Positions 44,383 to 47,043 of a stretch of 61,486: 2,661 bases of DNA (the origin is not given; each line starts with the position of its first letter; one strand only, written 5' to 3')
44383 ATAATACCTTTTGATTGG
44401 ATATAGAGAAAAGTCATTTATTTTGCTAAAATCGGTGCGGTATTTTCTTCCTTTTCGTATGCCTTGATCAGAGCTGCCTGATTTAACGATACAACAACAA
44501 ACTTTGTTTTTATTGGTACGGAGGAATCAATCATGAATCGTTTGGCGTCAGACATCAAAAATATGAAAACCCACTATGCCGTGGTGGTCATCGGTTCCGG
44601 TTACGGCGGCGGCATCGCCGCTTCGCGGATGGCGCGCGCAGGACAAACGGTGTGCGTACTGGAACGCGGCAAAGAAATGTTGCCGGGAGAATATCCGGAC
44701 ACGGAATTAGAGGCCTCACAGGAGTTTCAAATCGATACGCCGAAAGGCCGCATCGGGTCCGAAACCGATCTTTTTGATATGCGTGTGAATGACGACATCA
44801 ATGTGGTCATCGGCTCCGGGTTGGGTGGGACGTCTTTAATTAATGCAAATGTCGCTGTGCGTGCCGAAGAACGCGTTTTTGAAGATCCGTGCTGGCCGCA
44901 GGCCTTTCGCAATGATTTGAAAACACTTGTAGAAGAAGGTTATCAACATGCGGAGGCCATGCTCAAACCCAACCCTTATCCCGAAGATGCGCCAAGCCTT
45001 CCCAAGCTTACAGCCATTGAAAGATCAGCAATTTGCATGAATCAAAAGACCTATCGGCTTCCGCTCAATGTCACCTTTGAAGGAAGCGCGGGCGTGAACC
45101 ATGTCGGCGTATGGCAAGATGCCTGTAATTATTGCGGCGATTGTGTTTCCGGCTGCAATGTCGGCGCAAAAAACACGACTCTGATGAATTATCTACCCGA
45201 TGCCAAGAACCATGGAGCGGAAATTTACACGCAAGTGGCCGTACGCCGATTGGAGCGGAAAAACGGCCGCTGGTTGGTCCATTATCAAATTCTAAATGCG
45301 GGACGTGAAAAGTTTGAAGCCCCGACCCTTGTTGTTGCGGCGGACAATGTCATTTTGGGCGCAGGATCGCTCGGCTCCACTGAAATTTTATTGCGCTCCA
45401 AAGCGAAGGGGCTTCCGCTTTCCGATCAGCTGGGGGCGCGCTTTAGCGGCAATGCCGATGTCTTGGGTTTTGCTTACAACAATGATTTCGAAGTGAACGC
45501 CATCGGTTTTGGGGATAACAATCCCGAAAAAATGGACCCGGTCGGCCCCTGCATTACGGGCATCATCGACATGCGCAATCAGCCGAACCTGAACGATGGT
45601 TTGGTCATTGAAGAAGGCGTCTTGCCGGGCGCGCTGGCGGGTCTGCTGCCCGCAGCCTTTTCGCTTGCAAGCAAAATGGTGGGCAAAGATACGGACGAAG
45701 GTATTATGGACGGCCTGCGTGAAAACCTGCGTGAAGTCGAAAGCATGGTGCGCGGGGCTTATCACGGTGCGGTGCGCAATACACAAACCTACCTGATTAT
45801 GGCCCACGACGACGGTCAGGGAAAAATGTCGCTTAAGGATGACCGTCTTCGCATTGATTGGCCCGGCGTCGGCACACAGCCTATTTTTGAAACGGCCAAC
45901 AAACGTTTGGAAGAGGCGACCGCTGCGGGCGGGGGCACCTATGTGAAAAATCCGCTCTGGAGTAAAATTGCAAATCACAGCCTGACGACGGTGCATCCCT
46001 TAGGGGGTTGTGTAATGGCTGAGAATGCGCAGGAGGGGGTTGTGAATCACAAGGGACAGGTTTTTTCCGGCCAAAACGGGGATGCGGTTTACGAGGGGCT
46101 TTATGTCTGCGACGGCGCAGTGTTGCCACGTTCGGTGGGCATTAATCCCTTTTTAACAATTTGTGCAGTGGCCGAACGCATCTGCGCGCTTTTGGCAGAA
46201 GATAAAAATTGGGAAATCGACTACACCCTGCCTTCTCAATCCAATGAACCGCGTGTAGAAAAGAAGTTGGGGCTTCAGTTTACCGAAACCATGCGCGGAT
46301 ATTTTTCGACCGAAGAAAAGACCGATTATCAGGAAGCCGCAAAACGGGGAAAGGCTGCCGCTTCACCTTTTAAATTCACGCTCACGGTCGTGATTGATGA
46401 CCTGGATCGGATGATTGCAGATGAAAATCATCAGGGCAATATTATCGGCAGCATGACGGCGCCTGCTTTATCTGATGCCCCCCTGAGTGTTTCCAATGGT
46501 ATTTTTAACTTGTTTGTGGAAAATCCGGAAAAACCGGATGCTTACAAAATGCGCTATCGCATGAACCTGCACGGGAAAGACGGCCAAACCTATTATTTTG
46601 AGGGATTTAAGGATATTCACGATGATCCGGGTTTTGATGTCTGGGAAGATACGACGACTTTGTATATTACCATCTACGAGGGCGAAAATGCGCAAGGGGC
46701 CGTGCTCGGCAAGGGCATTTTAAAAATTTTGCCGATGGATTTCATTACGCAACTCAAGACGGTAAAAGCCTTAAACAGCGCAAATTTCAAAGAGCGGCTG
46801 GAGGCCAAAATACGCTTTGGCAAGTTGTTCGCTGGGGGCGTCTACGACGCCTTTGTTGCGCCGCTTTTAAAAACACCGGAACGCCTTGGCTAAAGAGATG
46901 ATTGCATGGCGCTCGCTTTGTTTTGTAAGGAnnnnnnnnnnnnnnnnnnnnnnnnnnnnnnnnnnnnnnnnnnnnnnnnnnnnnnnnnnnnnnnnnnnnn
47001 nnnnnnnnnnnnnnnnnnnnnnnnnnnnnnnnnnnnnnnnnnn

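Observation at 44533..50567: Four-gene lipid-type cluster: cholesterol-oxidase-like GMC flavoenzyme, lipase-like hydrolase, ADC-fold protein and patatin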

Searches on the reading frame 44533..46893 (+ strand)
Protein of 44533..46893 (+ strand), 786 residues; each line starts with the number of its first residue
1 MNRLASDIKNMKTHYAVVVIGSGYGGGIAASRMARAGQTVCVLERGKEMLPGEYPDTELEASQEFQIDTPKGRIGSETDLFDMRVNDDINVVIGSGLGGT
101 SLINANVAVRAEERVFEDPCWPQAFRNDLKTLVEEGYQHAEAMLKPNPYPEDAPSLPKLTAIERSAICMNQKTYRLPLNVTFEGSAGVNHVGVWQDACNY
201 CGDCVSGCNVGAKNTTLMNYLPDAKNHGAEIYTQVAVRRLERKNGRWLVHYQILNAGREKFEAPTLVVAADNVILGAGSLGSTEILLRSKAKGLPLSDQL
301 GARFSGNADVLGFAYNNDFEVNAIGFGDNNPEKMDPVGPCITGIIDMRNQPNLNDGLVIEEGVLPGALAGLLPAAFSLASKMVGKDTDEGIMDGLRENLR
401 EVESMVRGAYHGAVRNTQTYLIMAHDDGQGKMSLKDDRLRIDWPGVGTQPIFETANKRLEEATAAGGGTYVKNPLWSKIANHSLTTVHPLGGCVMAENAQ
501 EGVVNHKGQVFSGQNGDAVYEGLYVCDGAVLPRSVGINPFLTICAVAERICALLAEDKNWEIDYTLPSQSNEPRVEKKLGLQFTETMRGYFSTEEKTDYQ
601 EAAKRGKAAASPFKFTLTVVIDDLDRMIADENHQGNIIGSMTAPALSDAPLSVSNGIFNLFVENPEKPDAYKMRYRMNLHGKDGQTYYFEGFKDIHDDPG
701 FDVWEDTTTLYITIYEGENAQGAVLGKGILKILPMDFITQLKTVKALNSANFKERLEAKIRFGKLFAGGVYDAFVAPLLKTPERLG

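Call 3: search_protein_families(library=pfam, proteins=[window:44533-46893:+], max_evalue=0.01)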
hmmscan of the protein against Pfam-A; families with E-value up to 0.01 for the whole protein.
window:44533-46893:+ (786 aa): 8 families
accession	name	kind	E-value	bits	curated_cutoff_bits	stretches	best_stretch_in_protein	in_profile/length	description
PF00732.25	GMC_oxred_N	-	2e-17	64.2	23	1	80-289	14-200/218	GMC oxidoreductase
PF05199.19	GMC_oxred_C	-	7.7e-12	46.4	24.6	1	474-547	73-139/139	GMC oxidoreductase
PF07992.20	Pyr_redox_2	-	4.1e-07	30.1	26.1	1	16-52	2-38/291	Pyridine nucleotide-disulphide oxidoreductase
PF01266.30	DAO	-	8.6e-06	25.9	27.9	0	223-271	158-203/353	FAD dependent oxidoreductase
PF00890.30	FAD_binding_2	-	0.0033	17.1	20.4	1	17-48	2-33/414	FAD binding domain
PF03486.20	HI0933_like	-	0.0035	17.2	50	0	16-49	2-35/244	HI0933-like protein Rossmann domain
PF00070.33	Pyr_redox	-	0.0079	17.1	22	0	17-56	2-41/82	Pyridine nucleotide-disulphide oxidoreductase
PF13450.12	NAD_binding_8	-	0.0086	16.8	21.9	0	19-47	1-29/68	NAD(P)-binding Rossmann-like domain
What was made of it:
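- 44533..46893 (+): Gene 1: cholesterol-oxidase-like GMC flavoenzyme (residues 1 to about 575) fused to copy 1 of the shared C-domain. The catalytic His488 (45994-45996) and Asn538 (46144-46146) are retained. Pfam GMC_oxred_N and GMC_oxred_C (call 3).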

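Call 4: search_protein_families(library=ncbifam, proteins=[window:44533-46893:+], max_evalue=0.01)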
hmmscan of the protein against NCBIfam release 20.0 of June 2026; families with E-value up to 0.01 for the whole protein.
window:44533-46893:+ (786 aa): 32 families (the best 25 are shown)
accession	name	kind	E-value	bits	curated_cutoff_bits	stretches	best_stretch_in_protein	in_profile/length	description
NF058674.1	CholsOxChoxAB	equivalog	4.3e-46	157.5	850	2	14-316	5-315/535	cholesterol oxidase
TIGR04542.1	GMC_mycofac_2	equivalog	8.4e-17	61.3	400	1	17-295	2-241/425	mycofactocin system GMC family oxidoreductase MftG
NF002550.0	PRK02106.1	subfamily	1.5e-12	46.8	605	2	11-117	2-108/563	choline dehydrogenase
TIGR03970.1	mycofact_MftG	equivalog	1.5e-09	37.3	387.45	1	17-118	3-105/487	mycofactocin dehydrogenase MftG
TIGR01810.1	betA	equivalog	9e-08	31.2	732.1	0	18-117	3-102/532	choline dehydrogenase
NF038210.1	GMC_mycofac_3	equivalog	8.5e-07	28.2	300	0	17-49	1-33/418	mycofactocin system GMC family oxidoreductase MftG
NF053717.1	VnlPnlRedVprA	equivalog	2.1e-06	26.9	600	1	12-49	4-41/481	vinyl phenol reductase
NF045637.1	carotdesatCrtDProt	equivalog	2.7e-06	26.2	580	1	17-47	1-31/485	1-hydroxycarotenoid 3,4-desaturase CrtD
NF006130.0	PRK08274.1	equivalog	2.3e-05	23.4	369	0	11-51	2-42/467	FAD-dependent tricarballylate dehydrogenase TcuA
NF050086.1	pipecolate_AmaA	exception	3.1e-05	22.8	600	0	12-45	23-56/425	L-pipecolate oxidase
NF003585.0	PRK05249.1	equivalog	0.00027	19.7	465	1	11-48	3-40/464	Si-specific NAD(P)(+) transhydrogenase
TIGR02032.1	GG-red-SF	subfamily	0.00037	20.3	158.8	1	16-48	2-34/297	geranylgeranyl reductase family protein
NF009906.0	PRK13369.1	equivalog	0.00065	18.3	352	1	216-271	158-212/502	glycerol-3-phosphate dehydrogenase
NF008899.0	PRK12266.1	equivalog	0.00075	18.1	360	1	222-270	163-212/508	glycerol-3-phosphate dehydrogenase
TIGR02023.1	BchP-ChlP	subfamily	0.0014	17.7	343.3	0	15-46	1-32/388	geranylgeranyl diphosphate reductase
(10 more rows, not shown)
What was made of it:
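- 44533..46893 (+): NCBIfam cholesterol oxidase scores 157 bits against a cut-off of 850 (call 4).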

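Call 7: search_solved_structures(query=window:44533-46893:+, max_evalue=0.01)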
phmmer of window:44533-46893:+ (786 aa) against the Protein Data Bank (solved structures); distinct sequences matched with E-value up to 0.01: 30.
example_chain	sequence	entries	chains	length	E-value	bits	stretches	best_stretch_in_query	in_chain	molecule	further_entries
3cnj_A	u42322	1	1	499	8.7e-20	73.9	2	434-551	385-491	Cholesterol oxidase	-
4rek_A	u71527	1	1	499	8.9e-20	73.9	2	434-551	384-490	Cholesterol oxidase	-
1b8s_A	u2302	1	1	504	1.1e-19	73.6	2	434-551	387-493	PROTEIN (CHOLESTEROL OXIDASE)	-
1b4v_A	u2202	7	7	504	1.1e-19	73.5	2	434-551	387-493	PROTEIN (CHOLESTEROL OXIDASE) | CHOLESTEROL OXIDASE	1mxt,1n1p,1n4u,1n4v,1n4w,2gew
4u2l_A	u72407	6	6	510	1.2e-19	73.5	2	434-551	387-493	Cholesterol oxidase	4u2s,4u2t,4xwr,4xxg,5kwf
3gyi_A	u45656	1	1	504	5.3e-19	71.3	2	434-551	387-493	Cholesterol oxidase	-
3b3r_A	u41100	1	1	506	9e-19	70.6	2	434-551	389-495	Cholesterol oxidase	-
1cbo_A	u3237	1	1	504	9.8e-19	70.5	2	434-551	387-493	PROTEIN (CHOLESTEROL OXIDASE)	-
3b6d_A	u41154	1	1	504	1.2e-18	70.2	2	434-551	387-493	Cholesterol oxidase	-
1cc2_A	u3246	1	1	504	1.2e-18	70.2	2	434-551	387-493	PROTEIN (CHOLESTEROL OXIDASE)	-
1ijh_A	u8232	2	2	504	1.9e-18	69.5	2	434-551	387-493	CHOLESTEROL OXIDASE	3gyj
1coy_A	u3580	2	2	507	2.4e-16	62.5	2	519-550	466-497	CHOLESTEROL OXIDASE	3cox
6h3o_A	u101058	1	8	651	9.5e-05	24.2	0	479-562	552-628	Alcohol oxidase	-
3red_A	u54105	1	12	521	0.00014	23.7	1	11-119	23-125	Hydroxynitrile lyase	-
9v6k_A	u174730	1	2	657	0.00018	23.3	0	479-562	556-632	Alcohol oxidase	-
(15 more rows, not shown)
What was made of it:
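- Closest known: Catalytic subunit of FAD-dependent glucose dehydrogenase complexes. Different: Sequence similarity is confined to the N-terminal FAD motif (call 7).
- Checked: The best PDB match is Streptomyces cholesterol oxidase (calls 4, 7).
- The GMC domain is closest to enzymes for bulky hydrophobic alcohols (calls 4, 7).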

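Call 12: find_encoding_contigs(protein=window:44533-46893:+, flank=10000, max_places=6)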
Protein window:44533-46893:+ (786 aa): 2 contigs read that carry it; 2 places shown.
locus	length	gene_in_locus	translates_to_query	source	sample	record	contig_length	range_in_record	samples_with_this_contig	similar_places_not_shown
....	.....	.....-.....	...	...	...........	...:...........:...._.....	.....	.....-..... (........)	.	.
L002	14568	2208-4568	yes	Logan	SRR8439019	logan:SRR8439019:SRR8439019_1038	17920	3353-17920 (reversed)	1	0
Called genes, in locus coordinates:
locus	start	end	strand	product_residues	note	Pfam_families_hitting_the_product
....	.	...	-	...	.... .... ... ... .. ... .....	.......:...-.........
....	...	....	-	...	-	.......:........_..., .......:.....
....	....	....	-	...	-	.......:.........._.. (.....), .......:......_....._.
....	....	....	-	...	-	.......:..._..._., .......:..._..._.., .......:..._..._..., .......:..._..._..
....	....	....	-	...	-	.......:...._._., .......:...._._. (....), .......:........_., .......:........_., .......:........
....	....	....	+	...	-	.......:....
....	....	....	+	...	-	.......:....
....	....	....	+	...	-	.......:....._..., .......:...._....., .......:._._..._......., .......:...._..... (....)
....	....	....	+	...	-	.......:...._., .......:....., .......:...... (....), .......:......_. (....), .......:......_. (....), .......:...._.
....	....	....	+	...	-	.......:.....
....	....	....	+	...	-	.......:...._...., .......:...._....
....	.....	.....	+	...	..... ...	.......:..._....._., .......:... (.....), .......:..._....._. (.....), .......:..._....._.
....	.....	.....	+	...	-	-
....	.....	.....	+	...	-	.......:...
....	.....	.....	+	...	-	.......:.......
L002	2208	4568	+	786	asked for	PF00732:GMC_oxred_N, PF01266:DAO (faint), PF07992:Pyr_redox_2 (faint), PF05199:GMC_oxred_C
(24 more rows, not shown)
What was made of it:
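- In the window the cluster sits among recA, recX, thyA and folA (call 12).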

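Call 59: search_protein_families(library=padloc, proteins=[window:44533-46893:+], max_evalue=0.01)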
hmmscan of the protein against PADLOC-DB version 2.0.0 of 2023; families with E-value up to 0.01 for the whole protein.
window:44533-46893:+ (786 aa): 1 family
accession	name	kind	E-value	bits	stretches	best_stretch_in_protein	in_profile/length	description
PDLC01086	C3a186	-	0.0047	14.3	0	17-45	3-31/384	"C-3?,4? desaturase"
